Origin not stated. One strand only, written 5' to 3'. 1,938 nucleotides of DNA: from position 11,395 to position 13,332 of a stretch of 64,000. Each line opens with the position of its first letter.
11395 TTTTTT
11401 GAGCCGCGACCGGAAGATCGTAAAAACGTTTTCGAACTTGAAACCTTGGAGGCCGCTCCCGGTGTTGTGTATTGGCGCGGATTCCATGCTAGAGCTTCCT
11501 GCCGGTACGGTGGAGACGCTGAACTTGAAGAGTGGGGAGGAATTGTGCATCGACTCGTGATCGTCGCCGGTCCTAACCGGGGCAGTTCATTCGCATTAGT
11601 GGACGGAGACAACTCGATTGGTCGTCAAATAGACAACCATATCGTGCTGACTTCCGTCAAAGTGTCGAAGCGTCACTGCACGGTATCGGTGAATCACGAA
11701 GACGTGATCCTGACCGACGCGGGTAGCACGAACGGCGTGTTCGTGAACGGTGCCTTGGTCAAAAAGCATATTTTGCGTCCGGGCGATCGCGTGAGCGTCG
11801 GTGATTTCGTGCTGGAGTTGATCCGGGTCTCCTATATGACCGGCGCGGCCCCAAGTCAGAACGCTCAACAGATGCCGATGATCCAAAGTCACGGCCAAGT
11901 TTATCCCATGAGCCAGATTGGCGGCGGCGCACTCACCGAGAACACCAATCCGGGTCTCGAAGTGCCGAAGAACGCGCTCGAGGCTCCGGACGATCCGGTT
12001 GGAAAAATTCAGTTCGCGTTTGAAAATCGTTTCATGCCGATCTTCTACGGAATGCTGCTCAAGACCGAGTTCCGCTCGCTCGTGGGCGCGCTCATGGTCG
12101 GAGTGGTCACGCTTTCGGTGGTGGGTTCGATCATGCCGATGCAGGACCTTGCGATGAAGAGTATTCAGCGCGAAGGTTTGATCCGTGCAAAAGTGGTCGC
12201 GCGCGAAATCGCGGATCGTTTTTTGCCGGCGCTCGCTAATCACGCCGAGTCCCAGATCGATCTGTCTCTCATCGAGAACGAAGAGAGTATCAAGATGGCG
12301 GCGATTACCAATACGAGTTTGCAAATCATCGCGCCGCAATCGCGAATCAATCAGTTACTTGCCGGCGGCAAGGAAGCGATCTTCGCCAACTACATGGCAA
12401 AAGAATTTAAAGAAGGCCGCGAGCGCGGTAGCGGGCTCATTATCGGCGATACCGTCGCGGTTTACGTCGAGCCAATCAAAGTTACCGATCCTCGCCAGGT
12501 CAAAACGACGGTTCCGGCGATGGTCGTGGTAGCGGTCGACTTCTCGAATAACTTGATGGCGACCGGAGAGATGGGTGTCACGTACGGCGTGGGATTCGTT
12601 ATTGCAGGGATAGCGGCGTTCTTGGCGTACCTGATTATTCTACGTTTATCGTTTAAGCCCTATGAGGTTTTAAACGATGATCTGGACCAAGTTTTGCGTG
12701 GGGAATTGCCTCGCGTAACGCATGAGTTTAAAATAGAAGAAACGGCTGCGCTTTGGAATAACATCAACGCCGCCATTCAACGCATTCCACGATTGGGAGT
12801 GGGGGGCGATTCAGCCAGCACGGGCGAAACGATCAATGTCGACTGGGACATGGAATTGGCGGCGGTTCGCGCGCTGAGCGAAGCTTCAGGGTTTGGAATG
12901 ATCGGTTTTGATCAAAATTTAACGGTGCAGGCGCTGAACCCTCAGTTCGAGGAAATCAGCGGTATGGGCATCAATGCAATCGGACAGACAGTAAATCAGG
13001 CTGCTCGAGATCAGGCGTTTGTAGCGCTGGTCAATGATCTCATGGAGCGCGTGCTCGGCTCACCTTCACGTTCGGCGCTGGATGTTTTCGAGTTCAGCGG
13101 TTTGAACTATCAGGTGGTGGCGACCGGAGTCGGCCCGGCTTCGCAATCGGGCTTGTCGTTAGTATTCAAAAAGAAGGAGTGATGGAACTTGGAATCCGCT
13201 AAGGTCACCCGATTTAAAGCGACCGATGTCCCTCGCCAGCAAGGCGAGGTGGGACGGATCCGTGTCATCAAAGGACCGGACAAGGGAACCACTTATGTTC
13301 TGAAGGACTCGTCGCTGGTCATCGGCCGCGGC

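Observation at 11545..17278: Three consecutive FHA-domain membrane proteins (one with tandem FHA domains) plus a PP2C phosphatase, with no Hanks kinase in the window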

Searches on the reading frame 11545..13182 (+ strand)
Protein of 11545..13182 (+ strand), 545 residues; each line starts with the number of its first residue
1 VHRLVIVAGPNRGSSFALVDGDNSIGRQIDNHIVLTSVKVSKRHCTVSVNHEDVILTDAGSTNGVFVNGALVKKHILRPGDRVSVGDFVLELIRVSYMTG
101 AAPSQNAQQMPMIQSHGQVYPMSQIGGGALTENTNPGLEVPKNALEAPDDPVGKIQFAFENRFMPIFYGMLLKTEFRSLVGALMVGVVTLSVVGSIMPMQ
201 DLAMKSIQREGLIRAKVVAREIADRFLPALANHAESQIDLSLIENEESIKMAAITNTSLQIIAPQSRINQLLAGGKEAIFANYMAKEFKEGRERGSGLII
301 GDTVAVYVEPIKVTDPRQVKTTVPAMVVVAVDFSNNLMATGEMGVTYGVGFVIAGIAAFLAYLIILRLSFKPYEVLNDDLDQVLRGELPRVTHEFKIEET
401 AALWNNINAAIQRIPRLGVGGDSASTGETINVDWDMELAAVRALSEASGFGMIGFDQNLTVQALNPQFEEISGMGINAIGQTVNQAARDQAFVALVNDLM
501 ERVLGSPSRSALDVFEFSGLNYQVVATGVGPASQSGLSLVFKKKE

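Call 4: search_protein_families(library=pfam, proteins=[window:11545-13182:+], max_evalue=0.01)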
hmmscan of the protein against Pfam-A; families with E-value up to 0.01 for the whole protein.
window:11545-13182:+ (545 aa): 2 families
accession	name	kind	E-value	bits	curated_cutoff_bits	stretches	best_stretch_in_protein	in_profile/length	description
PF16697.10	Yop-YscD_cpl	-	2.1e-17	63.6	33.2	1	6-93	2-91/94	Inner membrane component of T3SS, cytoplasmic domain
PF00498.31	FHA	-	1.4e-16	61.1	20.7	1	24-86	2-67/67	FHA domain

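Call 5: search_protein_families(library=ncbifam, proteins=[window:11545-13182:+], max_evalue=0.01)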
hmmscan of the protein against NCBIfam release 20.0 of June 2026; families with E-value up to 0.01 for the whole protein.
window:11545-13182:+ (545 aa): 6 families
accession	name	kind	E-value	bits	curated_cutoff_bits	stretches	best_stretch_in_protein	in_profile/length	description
NF041660.2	oxygluDhInhib_OdhI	equivalog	3e-14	53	200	1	4-90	39-125/130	oxoglutarate dehydrogenase inhibitor Odhl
NF049868.1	FhaB_Rv0019c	equivalog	1.6e-13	51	125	1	2-92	67-158/158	FHA domain-containing protein FhaB/FipA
TIGR03354.1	VI_FHA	hypoth_equivalog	1.3e-11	45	120.25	1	10-122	13-125/420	type VI secretion system-associated FHA domain protein TagH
NF033760.1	gliding_GltG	equivalog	1e-09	37.5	650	1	25-101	28-105/650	adventurous gliding motility protein GltG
NF052573.1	HisKinEspAMyxo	equivalog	4.4e-08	31.6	1400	1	13-88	38-114/755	serine histidine kinase EspA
TIGR02500.1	type_III_yscD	equivalog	9.5e-05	21.5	86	1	7-61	6-60/413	type III secretion system inner membrane ring subunit SctD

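Call 16: find_homologous_proteins(query=window:11545-13182:+, max_evalue=0.00001)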
Query window:11545-13182:+ (545 aa): 126 proteins with E <= 0.00001 among 8000 candidates; the best 120 are listed.
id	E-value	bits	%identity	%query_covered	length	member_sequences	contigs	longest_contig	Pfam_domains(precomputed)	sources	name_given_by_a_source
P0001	0.0e+0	1185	100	100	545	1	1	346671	PF00498.32,PF16697.11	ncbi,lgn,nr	ncbi:MAG: FHA domain-containing protein [Bdellovibrionales bacterium]|nr:FHA domain-containing prote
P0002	1.2e-292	990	81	100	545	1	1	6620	PF00498.32,PF16697.11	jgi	jgi:PAS domain-containing protein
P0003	3.3e-242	823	69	100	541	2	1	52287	PF00498.32,PF16697.11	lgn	-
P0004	5.6e-238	809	70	100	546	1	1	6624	PF00498.32,PF16697.11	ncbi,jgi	jgi:PAS domain-containing protein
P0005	1.0e-221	756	63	100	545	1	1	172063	PF00498.32,PF16697.11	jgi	jgi:PAS domain-containing protein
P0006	5.4e-219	747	65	99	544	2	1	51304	PF00498.32,PF16697.11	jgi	-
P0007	2.9e-216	738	64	99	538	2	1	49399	PF00498.32,PF16697.11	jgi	-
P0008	8.6e-213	726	62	100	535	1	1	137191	PF00498.32,PF16697.11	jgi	jgi:PAS domain-containing protein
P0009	4.0e-204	698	59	100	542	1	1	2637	PF00498.32,PF16697.11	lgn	-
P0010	2.6e-203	695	60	100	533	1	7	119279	PF00498.32,PF16697.11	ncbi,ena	-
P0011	2.7e-203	695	60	100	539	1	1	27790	PF00498.32,PF16697.11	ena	-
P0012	1.4e-202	692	60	100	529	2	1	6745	PF00498.32,PF16697.11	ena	-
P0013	1.9e-201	689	60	100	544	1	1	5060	PF00498.32,PF16697.11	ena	-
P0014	4.9e-201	687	58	100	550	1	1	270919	PF00498.32,PF16697.11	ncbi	-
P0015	9.6e-201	686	59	100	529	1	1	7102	PF00498.32,PF16697.11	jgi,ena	-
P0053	4.6e-165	569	51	100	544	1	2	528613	PF00498.32,PF16697.11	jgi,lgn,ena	-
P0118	5.7e-88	314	35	97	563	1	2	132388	PF00498.32,PF08448.17,PF16697.11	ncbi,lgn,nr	ncbi:MAG: FHA domain-containing protein [Oligoflexia bacterium]|nr:FHA domain-containing protein [Ol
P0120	6.4e-73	265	33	96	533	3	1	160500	PF00498.32,PF16697.11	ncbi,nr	ncbi:MAG: FHA domain-containing protein [Bdellovibrionales bacterium]|nr:FHA domain-containing prote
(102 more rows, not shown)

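Call 17: find_encoding_contigs(protein=P0053, flank=10000, max_places=1)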
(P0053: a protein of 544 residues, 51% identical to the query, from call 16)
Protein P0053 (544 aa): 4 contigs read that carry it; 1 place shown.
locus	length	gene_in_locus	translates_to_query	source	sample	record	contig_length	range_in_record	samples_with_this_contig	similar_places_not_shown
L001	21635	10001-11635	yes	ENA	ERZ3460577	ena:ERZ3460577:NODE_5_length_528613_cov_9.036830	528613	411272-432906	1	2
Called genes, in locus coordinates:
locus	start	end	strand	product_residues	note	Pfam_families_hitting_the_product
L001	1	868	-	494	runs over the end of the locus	PF00478:IMPDH, PF00571:CBS, PF03060:NMO (weak), PF01070:FMN_dh (weak)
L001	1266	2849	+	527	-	PF01642:MM_CoA_mutase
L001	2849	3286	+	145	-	PF03692:CxxCxxCC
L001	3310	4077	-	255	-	PF06912:DUF1275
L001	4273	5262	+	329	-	-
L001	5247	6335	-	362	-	PF00933:Glyco_hydro_3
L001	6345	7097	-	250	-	PF00528:BPD_transp_1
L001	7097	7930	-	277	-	PF00528:BPD_transp_1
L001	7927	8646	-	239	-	-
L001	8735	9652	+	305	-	PF00482:T2SSF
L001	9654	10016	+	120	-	PF02643:DUF192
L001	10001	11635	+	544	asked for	PF16697:Yop-YscD_cpl, PF00498:FHA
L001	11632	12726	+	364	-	PF16697:Yop-YscD_cpl, PF00498:FHA, PF07719:TPR_2 (faint)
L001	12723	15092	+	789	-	PF16697:Yop-YscD_cpl, PF00498:FHA, PF16697:Yop-YscD_cpl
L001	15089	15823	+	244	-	-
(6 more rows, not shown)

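Call 18: find_encoding_contigs(protein=P0118, flank=10000, max_places=1)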
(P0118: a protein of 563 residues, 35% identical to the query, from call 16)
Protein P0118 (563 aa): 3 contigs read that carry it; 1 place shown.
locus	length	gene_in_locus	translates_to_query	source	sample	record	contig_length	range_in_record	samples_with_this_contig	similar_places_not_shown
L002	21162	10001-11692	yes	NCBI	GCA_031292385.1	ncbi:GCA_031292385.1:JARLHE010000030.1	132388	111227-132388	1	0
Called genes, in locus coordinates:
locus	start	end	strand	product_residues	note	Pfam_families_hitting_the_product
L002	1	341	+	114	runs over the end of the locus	-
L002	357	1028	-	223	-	PF03942:DTW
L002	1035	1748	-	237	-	PF20582:UPF0758_N, PF04002:RadC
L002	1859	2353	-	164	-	PF00731:AIRC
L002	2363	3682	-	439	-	PF22660:RS_preATP-grasp-like, PF02222:ATP-grasp, PF17769:PurK_C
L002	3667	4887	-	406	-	PF00202:Aminotran_3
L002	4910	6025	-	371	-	PF00933:Glyco_hydro_3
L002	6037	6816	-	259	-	PF00528:BPD_transp_1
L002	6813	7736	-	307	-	PF19300:BPD_transp_1_N (faint), PF00528:BPD_transp_1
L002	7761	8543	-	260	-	-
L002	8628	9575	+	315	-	PF00482:T2SSF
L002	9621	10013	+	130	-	PF02643:DUF192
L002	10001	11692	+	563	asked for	PF16697:Yop-YscD_cpl, PF00498:FHA, PF08448:PAS_4 (faint)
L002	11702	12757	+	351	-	PF16697:Yop-YscD_cpl, PF00498:FHA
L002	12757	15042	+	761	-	PF16697:Yop-YscD_cpl, PF00498:FHA, PF16697:Yop-YscD_cpl, PF00498:FHA, PF00515:TPR_1 (faint), PF07719:TPR_2 (faint)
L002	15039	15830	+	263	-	-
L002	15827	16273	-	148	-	-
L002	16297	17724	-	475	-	PF00171:Aldedh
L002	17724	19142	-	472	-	PF00890:FAD_binding_2 (weak), PF01134:GIDA (faint), PF01262:AlaDh_PNT_C (faint), PF07992:Pyr_redox_2, PF12831:FAD_oxidored (weak), PF13738:Pyr_redox_3, PF00070:Pyr_redox, PF02852:Pyr_redox_dim, +3 more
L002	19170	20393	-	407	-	PF00364:Biotin_lipoyl, PF02817:E3_binding, PF00198:2-oxoacid_dh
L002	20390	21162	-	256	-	PF02779:Transket_pyr, PF16870:OxoGdeHyase_C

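Call 19: find_encoding_contigs(protein=P0120, flank=10000, max_places=1)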
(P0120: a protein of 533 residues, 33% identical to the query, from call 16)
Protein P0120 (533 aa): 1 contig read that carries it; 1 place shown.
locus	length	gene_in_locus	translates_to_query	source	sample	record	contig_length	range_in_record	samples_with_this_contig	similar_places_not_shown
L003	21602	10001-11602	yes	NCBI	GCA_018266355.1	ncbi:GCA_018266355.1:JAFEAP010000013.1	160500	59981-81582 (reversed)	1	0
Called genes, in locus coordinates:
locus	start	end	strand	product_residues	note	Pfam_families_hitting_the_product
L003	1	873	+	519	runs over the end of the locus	PF01039:Carboxyl_trans, PF03255:ACCA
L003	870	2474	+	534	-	PF00289:Biotin_carb_N, PF02786:CPSase_L_D2, PF02222:ATP-grasp (weak), PF07478:Dala_Dala_lig_C, PF02785:Biotin_carb_C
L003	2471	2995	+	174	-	PF25917:BSH_RND, PF00364:Biotin_lipoyl, PF25984:BSH_YknX (faint)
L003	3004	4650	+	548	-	PF01642:MM_CoA_mutase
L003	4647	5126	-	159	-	PF16242:Pyrid_ox_like, PF01243:PNPOx_N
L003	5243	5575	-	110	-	-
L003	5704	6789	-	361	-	PF00933:Glyco_hydro_3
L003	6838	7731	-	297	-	-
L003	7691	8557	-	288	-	PF03631:Virul_fac_BrkB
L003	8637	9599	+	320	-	PF00482:T2SSF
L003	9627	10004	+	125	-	PF02643:DUF192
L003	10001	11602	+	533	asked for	PF16697:Yop-YscD_cpl, PF00498:FHA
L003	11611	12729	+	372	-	PF16697:Yop-YscD_cpl, PF00498:FHA, PF07719:TPR_2 (faint)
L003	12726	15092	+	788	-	PF00498:FHA (weak), PF16697:Yop-YscD_cpl (weak), PF00498:FHA, PF16697:Yop-YscD_cpl, PF07719:TPR_2 (faint), PF13428:TPR_14 (faint), PF00515:TPR_1 (faint), PF13181:TPR_8 (faint), +2 more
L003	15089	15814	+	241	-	PF13672:PP2C_2 (weak)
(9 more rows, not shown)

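Call 27: find_related_loci(query=A1, collection=genome_contigs, flank=10000)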
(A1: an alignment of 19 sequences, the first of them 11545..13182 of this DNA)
Query A1 (545 aa) in genome_contigs; peptide patterns used: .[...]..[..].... (x = any residue, [..] = any of these).
600 stretches matched a pattern (row limit reached: there are more); 478 encode a relative of the query (tblastn E <= 1e-3); the best 80 are kept; 80 distinct loci.
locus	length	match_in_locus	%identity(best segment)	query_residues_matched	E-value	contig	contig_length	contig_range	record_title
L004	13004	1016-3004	36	1-545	2e-97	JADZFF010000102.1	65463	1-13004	MAG: Bdellovibrionales bacterium isolate SJ854 c_000000712270, whole genome shotgun sequence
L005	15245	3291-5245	32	1-536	5e-80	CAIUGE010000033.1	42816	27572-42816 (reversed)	MAG: Oligoflexia bacterium isolate MJ-time_bin-1391 genome assembly, contig: bin-1391:033/118, whole genome shotgun sequ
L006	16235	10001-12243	26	3-545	6e-53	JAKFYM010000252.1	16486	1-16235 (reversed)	MAG: Bdellovibrionales bacterium isolate ND5_Bin_65 ND5_0002731, whole genome shotgun sequence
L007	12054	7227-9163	25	1-518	1e-31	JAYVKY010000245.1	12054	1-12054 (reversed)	MAG: Pseudobdellovibrionaceae bacterium isolate GL54_DN_metabinner_6 GL54_DN_metabinner_6_244, whole genome shotgun sequ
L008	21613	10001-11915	24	1-272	1e-21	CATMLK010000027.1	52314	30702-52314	MAG: uncultured Bacteriovoracaceae bacterium isolate SRR3960577_bin.13_MetaWRAP_v1.3_MAG genome assembly, contig: ERZ651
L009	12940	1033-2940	22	1-522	2e-20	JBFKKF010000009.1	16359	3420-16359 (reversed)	MAG: Bacteriovoracaceae bacterium isolate Mix_sand21.2022.07.Z.39 k141_1294312_length_16359_cov_6.0000, whole genome sho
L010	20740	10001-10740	45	4-92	7e-18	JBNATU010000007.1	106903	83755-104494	MAG: Moorellaceae bacterium isolate Kamch4342-3A-MB-01 bin2.fa-7, whole genome shotgun sequence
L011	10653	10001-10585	26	1-223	1e-17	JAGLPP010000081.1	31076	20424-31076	MAG: Bacteriovoracaceae bacterium isolate RS_8_16 ROV157_8.bin.16.fa_81, whole genome shotgun sequence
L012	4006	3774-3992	52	1-73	1e-17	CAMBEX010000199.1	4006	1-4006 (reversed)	MAG: Bdellovibrio sp. ZAP7 isolate TH-11nov19-265 genome assembly, contig: TH-11nov19-C55867, whole genome shotgun seque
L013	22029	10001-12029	38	1-99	1e-14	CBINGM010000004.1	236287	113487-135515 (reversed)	MAG TPA_asm: uncultured Pseudobdellovibrio sp. isolate SRR16817036_concoct_18 genome assembly, contig: ERZ27393611.7, wh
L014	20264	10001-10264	43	3-89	1e-14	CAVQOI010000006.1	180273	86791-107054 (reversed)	MAG: uncultured Chloroflexia bacterium isolate MFD09964.bin.1.234 genome assembly, contig: contig_30661, whole genome sh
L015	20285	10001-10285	37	2-95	2e-14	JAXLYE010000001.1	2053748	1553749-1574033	MAG: Polyangia bacterium isolate STL-MYX5 C1.81.fa-1, whole genome shotgun sequence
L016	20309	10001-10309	33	3-104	2e-14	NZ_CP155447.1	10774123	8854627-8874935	Singulisphaera sp. Ch08 chromosome, complete genome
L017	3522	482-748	40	2-89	2e-14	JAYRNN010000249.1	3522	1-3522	MAG: Anaerolineales bacterium isolate XM2_XAASGE4bin.2 k141_968468, whole genome shotgun sequence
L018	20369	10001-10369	35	2-119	1e-13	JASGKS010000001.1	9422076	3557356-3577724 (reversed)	MAG: Archangium sp. isolate 5N606 JMF-2111-06-0005.ont.bin.606_0, whole genome shotgun sequence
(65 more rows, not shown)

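Call 40: predict_structure(alignment_id=A1)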
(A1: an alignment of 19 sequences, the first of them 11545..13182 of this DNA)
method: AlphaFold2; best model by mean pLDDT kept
length: 545 residues; sequences in the alignment: 19
mean_pLDDT: 78.8   pTM: 0.39
mean pLDDT of the five models: 78.8, 77.2, 77.1, 75.8, 74.3
residues with pLDDT >= 90: 157; 70-90: 276; 50-70: 52; < 50: 60
segments of 3 or more residues with pLDDT < 50: 97-144, 418-429
pLDDT, mean of each block of 10 residues (from residue 1): 91 89 88 86 90 90 89 93 94 67 35 33 30 33 56 74 63 73 84 80 87 94 92 86 84 92 89 87 92 90 92 88 92 77 74 86 82 77 72 61 72 56 41 80 84 91 90 86 86 91 83 86 89 85 82
secondary structure, 60 per line:
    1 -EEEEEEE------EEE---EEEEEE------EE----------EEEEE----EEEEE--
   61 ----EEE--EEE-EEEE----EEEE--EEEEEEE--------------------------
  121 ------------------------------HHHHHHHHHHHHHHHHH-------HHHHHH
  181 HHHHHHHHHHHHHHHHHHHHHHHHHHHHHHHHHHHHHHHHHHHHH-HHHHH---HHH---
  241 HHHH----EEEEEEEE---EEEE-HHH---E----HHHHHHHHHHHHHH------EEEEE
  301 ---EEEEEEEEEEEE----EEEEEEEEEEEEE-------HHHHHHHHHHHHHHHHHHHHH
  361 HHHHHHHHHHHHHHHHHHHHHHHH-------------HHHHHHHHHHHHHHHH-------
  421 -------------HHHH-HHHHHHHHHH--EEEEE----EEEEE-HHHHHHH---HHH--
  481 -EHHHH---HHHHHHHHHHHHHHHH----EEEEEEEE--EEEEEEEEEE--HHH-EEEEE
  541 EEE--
elements in order: E2-8 E15-17 E21-26 E45-49 E54-58 E65-67 E70-72 E74-77 E82-85 E88-94 H151-167 H175-225 H227-231 H241-244 E249-256 E260-263 H276-289 E296-300 E304-315 E320-332 H340-384 H398-413 H434-437 H439-448 E451-455 E460-464 H466-472 H483-486 H490-505 E510-517 E520-529 E536-543

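Call 42: fold_search(model_id=the predicted structure, library=pdb)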
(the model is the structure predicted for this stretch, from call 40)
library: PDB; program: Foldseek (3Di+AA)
matches with E <= 10: 1167; with E <= 0.001: 150
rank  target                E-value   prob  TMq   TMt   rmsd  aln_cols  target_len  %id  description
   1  6i2p_E                3.4e-11  1.00  0.17  0.86   1.0        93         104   38  Crystal structure of the Mycobacterium tuberculosis PknB kinase domain (L33E mutant) in complex with its substrate Gar (released 2019-05-22)
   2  9a5d_A                4.0e-11  1.00  0.31  0.28  18.9       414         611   13  Integrative model of WALK-YYCH by crosslinking MS and deep learning (released 2024-09-18)
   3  6i2p_D                7.7e-11  1.00  0.17  0.79   1.0        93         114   38  Crystal structure of the Mycobacterium tuberculosis PknB kinase domain (L33E mutant) in complex with its substrate Gar (released 2019-05-22)
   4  6i2q_B                9.0e-11  1.00  0.17  0.93   0.8        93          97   38  Crystal structure of the wild-type SucA domain of Mycobacterium smegmatis KGD (alpha-ketoglutarate decarboxylase), in  (released 2019-05-22)
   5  6i2r_B                1.1e-10  1.00  0.17  0.97   0.9        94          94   37  Crystal structure of the SucA domain of Mycobacterium smegmatis KGD (alpha-ketoglutarate decarboxylase), mutant R802A, (released 2019-05-22)
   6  7rj3_C                1.2e-10  1.00  0.17  0.89   1.0        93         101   38  Crystal Structure of the Forkhead Associated (FHA) Domain of the Glycogen Accumulation Regulator (GarA) from Mycobacte (released 2021-07-28)
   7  7rj3_A                1.7e-10  1.00  0.17  0.86   1.0        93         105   38  Crystal Structure of the Forkhead Associated (FHA) Domain of the Glycogen Accumulation Regulator (GarA) from Mycobacte (released 2021-07-28)
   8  7rj3_B                3.5e-10  1.00  0.17  0.84   1.3        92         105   38  Crystal Structure of the Forkhead Associated (FHA) Domain of the Glycogen Accumulation Regulator (GarA) from Mycobacte (released 2021-07-28)
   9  8p5x_G                3.9e-10  1.00  0.17  0.86   0.9        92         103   33  Single particle cryo-EM structure of the complex between Corynebacterium glutamicum homohexameric 2-oxoglutarate dehyd (released 2023-08-16)
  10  8p5r_G                5.1e-10  1.00  0.17  0.92   0.9        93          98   38  Crystal structure of full-length, homohexameric 2-oxoglutarate dehydrogenase KGD from Mycobacterium smegmatis in compl (released 2023-08-16)
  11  4qcj                  5.4e-10  1.00  0.17  0.88   0.8        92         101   33  Crystal Structure of OdhI from Corynebacterium glutamicum (released 2014-07-02)
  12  3poa_A                1.4e-09  1.00  0.16  0.90   1.2        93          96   30  Structural and functional analysis of phosphothreonine-dependent FHA domain interactions (released 2011-01-26)
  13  6i2r_D                1.8e-09  1.00  0.17  0.96   0.8        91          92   38  Crystal structure of the SucA domain of Mycobacterium smegmatis KGD (alpha-ketoglutarate decarboxylase), mutant R802A, (released 2019-05-22)
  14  8p5r_H                2.4e-09  1.00  0.17  0.93   0.9        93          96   38  Crystal structure of full-length, homohexameric 2-oxoglutarate dehydrogenase KGD from Mycobacterium smegmatis in compl (released 2023-08-16)
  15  3oun_A                4.7e-09  1.00  0.16  0.94   1.2        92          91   30  Crystal structure of the FhaA FHA domain complexed with the intracellular domain of Rv3910 (released 2012-02-08)
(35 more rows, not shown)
